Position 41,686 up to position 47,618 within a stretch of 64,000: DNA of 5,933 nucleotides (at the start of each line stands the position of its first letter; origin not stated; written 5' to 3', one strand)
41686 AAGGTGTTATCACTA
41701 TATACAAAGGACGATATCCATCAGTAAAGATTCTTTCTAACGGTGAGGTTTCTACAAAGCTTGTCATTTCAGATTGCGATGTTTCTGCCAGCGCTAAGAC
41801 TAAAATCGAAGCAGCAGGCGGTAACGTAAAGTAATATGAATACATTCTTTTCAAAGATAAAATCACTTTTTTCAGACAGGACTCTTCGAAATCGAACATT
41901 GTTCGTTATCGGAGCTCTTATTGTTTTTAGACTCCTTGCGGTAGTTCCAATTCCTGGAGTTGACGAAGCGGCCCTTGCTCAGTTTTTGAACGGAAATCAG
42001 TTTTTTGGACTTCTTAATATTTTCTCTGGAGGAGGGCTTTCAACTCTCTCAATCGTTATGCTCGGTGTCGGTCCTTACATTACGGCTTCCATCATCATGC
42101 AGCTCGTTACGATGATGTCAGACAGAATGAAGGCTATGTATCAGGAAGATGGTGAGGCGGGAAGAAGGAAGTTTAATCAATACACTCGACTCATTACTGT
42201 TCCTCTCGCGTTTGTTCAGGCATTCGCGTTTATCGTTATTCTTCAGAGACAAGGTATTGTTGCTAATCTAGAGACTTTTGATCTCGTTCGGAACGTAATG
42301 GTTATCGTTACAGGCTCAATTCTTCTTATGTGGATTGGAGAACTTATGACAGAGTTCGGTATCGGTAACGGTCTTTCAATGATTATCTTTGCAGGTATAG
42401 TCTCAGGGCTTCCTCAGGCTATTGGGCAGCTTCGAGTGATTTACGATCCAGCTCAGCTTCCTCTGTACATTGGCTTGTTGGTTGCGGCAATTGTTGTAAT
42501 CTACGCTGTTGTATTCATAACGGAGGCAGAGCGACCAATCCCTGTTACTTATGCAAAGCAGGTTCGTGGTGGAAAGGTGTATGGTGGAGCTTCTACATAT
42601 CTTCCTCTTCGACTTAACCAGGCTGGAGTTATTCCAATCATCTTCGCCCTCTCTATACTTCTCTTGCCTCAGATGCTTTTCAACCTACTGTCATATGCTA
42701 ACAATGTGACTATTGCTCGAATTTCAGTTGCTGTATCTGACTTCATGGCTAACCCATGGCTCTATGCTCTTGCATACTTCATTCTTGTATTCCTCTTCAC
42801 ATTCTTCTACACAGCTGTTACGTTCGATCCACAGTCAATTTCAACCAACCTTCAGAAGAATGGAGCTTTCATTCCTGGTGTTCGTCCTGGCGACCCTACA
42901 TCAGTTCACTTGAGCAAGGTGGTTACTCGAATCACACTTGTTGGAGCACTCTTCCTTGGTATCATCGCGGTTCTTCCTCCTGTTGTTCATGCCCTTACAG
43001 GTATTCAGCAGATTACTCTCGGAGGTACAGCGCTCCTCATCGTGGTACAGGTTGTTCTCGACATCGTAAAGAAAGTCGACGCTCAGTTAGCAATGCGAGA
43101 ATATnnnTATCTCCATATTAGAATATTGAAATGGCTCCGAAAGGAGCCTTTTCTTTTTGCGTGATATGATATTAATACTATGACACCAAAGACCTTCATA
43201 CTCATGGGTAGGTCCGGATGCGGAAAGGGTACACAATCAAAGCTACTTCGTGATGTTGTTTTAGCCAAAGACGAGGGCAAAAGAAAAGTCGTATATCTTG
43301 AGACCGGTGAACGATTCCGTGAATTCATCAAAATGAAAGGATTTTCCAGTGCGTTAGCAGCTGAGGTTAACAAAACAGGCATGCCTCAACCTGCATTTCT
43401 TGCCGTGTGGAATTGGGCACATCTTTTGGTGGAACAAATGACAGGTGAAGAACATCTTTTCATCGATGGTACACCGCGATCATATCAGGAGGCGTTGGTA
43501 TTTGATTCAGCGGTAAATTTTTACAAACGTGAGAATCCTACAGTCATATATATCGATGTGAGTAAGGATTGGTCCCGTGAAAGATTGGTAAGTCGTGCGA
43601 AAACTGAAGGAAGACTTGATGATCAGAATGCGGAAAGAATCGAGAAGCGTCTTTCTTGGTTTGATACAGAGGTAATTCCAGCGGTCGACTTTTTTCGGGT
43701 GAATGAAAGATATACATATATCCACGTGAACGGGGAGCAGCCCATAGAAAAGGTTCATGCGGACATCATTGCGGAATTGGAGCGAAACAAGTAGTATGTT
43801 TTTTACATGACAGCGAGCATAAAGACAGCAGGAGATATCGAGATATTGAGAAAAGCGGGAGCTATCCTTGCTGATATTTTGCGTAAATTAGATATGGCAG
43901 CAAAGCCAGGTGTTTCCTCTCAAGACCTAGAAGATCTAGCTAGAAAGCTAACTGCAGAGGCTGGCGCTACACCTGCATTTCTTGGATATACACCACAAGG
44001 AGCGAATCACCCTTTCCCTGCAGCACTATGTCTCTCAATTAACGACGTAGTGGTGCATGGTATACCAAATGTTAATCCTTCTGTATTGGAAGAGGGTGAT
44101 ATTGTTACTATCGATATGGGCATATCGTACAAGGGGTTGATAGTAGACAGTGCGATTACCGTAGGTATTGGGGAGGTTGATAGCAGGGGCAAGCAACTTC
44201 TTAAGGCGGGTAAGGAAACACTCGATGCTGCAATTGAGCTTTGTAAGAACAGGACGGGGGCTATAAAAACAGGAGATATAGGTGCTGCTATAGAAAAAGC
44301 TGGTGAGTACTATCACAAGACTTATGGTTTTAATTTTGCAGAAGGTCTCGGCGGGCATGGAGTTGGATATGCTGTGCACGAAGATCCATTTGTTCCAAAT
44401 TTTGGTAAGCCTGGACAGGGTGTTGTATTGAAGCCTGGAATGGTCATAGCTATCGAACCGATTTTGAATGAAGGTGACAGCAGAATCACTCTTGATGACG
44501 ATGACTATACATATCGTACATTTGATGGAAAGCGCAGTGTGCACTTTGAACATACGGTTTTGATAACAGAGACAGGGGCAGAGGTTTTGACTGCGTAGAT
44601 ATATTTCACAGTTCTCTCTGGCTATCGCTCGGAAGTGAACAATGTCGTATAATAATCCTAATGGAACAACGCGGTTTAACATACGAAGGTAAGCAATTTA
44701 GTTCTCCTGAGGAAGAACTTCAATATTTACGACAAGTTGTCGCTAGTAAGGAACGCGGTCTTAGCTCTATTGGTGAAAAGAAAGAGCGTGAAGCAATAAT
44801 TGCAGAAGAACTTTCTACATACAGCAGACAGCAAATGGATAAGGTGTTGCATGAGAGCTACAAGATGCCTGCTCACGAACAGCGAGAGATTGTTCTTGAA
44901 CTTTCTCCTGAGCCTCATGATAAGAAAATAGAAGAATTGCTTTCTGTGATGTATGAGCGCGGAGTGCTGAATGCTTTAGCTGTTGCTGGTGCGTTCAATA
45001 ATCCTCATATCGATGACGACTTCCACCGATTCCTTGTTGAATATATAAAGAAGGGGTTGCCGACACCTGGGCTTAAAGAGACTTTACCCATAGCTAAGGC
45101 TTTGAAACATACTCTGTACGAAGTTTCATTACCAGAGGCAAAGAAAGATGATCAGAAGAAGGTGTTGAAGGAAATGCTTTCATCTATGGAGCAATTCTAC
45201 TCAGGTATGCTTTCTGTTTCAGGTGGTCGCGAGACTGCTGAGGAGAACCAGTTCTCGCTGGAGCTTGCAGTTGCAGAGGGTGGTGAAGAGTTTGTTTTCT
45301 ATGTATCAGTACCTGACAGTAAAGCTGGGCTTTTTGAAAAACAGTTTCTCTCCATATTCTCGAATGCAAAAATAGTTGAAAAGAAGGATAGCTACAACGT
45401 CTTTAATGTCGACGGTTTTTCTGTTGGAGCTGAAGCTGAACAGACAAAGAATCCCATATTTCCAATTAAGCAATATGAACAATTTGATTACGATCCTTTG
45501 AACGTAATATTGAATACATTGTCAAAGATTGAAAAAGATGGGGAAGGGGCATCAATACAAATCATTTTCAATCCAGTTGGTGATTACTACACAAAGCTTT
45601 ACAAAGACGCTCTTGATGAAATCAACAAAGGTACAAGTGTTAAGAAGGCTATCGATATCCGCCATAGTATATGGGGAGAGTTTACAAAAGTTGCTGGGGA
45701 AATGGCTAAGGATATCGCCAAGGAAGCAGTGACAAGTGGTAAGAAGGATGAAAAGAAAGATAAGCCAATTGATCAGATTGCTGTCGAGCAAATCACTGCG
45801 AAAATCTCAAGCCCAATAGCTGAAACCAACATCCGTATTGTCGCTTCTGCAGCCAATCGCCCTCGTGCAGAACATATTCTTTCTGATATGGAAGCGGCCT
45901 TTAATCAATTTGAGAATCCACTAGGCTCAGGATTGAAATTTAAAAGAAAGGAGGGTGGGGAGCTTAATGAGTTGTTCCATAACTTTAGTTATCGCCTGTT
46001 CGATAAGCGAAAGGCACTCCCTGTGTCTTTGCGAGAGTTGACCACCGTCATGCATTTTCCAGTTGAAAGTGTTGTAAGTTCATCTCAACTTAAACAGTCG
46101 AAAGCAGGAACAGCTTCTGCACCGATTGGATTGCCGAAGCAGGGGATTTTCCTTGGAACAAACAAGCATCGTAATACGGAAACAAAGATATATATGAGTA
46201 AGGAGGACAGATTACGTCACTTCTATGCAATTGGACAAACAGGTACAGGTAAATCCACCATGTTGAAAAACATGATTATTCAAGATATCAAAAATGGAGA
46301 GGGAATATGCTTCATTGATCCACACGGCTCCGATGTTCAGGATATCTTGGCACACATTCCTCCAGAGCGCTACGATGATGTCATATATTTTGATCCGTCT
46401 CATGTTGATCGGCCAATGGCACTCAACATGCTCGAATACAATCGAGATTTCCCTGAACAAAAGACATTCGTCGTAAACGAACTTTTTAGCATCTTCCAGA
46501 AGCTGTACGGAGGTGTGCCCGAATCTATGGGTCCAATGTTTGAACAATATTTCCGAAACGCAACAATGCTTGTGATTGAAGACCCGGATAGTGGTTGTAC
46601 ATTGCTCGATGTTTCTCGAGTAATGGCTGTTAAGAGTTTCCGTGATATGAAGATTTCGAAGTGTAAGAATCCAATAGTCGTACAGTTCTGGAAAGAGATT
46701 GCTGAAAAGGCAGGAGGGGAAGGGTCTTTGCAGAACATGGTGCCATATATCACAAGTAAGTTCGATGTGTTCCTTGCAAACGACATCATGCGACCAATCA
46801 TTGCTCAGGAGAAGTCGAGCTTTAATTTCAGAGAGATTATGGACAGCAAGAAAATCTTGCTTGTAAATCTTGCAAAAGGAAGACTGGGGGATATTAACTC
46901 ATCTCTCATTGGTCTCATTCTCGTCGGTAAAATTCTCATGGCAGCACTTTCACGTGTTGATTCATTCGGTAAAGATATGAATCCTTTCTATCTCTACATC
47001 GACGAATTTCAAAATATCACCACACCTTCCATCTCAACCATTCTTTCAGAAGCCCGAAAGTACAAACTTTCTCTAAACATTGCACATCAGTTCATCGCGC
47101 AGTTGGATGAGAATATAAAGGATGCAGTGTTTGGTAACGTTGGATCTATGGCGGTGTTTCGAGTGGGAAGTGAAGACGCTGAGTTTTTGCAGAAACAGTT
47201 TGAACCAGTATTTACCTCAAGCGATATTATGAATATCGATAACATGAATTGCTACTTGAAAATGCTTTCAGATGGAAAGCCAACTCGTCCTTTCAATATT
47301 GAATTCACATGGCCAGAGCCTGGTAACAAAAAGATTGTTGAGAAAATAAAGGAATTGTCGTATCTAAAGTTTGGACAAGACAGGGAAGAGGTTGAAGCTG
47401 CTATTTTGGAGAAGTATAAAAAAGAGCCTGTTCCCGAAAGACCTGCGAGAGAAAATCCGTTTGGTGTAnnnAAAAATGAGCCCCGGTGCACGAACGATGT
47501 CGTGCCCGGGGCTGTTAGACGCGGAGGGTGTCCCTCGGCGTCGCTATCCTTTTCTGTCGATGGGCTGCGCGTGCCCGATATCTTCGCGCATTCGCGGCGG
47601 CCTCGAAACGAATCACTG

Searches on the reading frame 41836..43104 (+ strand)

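Call 32: search_protein_families(library=ncbifam, proteins=[window:41836-43104:+], max_evalue=0.00001)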
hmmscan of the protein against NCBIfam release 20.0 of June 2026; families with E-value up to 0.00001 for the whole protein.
window:41836-43104:+ (423 aa): 3 families
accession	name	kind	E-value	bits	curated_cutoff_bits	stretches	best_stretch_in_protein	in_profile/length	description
TIGR00967.1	3a0501s007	equivalog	1.4e-114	383.2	253.6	1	18-422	1-413/414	preprotein translocase subunit SecY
NF009082.0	PRK12417.1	equivalog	1.1e-53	182.4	353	1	15-423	10-398/406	accessory Sec system protein translocase subunit SecY2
TIGR02920.1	acc_sec_Y2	equivalog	8.8e-51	172.9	249.6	1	20-423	5-391/395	accessory Sec system protein translocase subunit SecY2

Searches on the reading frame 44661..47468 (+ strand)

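Call 32: search_protein_families(library=ncbifam, proteins=[window:44661-47468:+], max_evalue=0.00001)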
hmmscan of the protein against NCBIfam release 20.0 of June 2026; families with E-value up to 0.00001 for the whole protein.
window:44661-47468:+ (936 aa): 4 families
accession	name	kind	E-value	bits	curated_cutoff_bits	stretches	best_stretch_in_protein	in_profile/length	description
TIGR03743.1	SXT_TraD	subfamily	5e-11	41.8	366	1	506-557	163-214/636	conjugative transfer system coupling protein TraD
NF045973.1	conju_CD1115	equivalog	1.6e-10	40.4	250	0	773-840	290-362/442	VirD4-like conjugal transfer protein, CD1115 family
TIGR03754.1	conj_TOL_TraD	equivalog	1.6e-07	30.2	647.55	1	421-557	88-219/643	type IV conjugative transfer system coupling protein TraD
NF041447.1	TrbC_conju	equivalog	1.8e-07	30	800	1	495-555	105-166/685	F-type conjugative transfer protein TrbC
